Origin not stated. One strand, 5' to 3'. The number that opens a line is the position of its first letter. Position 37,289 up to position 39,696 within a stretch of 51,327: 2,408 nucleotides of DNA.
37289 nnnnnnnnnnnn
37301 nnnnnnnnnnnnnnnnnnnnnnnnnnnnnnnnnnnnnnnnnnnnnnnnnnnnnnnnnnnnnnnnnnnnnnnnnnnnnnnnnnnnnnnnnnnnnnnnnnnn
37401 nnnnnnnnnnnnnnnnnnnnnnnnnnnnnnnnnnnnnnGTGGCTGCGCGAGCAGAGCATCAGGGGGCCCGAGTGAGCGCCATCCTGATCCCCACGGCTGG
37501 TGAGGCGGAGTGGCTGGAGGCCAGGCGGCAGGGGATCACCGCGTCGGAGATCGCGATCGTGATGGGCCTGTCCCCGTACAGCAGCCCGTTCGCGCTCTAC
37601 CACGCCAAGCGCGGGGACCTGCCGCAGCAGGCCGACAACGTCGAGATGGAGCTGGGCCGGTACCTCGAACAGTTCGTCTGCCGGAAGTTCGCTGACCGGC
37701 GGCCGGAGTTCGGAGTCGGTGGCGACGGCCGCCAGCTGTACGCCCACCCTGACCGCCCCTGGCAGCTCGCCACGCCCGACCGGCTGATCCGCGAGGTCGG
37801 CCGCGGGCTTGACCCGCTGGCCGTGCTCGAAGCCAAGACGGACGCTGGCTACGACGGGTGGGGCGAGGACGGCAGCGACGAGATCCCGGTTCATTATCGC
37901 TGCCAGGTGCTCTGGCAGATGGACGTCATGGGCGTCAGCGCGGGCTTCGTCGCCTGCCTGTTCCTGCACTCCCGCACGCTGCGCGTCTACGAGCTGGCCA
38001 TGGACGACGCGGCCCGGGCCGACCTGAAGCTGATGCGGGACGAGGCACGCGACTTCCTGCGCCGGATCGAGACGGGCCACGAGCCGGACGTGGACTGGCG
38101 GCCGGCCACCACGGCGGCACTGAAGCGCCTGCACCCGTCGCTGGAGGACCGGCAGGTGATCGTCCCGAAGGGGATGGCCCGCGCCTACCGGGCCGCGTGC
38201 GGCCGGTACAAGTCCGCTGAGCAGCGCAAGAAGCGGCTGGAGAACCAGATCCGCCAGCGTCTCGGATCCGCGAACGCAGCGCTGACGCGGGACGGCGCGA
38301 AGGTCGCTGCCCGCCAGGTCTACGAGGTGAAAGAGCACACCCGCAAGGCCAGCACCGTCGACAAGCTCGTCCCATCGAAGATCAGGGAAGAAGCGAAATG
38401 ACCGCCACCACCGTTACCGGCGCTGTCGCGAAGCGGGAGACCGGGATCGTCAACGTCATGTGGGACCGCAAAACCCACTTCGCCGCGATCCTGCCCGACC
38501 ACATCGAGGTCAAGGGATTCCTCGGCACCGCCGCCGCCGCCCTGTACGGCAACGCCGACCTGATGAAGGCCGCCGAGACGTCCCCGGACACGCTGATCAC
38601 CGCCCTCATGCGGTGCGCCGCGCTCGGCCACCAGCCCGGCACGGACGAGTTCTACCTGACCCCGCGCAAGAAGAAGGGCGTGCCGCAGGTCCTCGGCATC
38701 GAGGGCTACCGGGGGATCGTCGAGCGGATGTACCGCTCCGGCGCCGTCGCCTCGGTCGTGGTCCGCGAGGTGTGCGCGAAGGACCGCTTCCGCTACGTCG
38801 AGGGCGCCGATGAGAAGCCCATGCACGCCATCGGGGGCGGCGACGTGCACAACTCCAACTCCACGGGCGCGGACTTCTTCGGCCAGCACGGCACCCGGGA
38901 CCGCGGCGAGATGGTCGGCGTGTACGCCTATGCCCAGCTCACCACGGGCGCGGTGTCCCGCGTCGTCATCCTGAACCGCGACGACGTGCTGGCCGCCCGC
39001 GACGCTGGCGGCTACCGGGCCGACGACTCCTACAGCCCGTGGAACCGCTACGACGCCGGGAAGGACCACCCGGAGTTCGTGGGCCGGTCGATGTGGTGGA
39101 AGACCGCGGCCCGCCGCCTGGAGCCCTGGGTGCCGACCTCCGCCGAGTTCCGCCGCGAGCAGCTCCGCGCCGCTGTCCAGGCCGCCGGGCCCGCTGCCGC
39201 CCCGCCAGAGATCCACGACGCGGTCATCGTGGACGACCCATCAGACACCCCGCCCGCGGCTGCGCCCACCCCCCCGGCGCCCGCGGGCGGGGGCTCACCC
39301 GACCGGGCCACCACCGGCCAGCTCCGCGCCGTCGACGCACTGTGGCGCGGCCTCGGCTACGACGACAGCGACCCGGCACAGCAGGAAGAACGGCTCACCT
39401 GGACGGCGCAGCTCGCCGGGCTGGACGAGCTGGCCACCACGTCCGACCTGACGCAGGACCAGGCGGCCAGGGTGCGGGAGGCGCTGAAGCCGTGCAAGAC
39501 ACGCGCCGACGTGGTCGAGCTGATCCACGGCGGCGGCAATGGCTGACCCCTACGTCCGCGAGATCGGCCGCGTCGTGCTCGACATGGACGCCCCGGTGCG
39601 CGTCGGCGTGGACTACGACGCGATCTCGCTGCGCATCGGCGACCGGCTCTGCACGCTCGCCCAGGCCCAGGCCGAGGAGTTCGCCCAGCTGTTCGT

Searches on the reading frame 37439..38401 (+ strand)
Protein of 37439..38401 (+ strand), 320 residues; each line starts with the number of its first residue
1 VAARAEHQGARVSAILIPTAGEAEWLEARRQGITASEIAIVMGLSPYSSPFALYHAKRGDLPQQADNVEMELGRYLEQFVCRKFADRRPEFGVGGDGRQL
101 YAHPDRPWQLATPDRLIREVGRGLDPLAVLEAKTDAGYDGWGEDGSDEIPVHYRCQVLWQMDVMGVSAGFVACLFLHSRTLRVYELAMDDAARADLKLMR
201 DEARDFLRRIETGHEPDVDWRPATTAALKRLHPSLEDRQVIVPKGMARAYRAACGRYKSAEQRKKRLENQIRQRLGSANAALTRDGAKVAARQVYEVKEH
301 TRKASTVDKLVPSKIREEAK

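Call 63: search_protein_families(library=pfam, proteins=[window:37439-38401:+], max_evalue=0.001)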
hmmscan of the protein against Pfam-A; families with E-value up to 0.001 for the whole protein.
window:37439-38401:+ (320 aa): 1 family
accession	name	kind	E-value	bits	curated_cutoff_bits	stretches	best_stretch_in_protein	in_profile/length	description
PF09588.16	YqaJ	-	1.5e-21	77.7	22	1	24-165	1-148/150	YqaJ-like viral recombinase domain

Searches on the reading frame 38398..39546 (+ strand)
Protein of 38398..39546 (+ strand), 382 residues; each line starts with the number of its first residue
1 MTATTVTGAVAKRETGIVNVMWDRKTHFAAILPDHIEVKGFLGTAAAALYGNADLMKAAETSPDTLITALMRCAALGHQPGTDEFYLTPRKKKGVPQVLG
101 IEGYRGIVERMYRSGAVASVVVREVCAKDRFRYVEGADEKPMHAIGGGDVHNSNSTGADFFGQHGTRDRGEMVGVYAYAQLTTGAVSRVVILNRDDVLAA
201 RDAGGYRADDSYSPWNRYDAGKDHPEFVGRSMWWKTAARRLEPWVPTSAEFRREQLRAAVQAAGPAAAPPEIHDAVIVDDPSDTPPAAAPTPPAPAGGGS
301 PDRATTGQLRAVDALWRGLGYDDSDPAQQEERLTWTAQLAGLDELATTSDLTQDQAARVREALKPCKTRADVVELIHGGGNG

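Call 63: search_protein_families(library=pfam, proteins=[window:38398-39546:+], max_evalue=0.001)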
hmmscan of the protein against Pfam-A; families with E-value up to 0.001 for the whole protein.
window:38398-39546:+ (382 aa): 1 family
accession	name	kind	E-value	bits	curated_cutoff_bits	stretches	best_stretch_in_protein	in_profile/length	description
PF03837.19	RecT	-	5.6e-22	78.7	24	1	54-253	15-184/198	RecT family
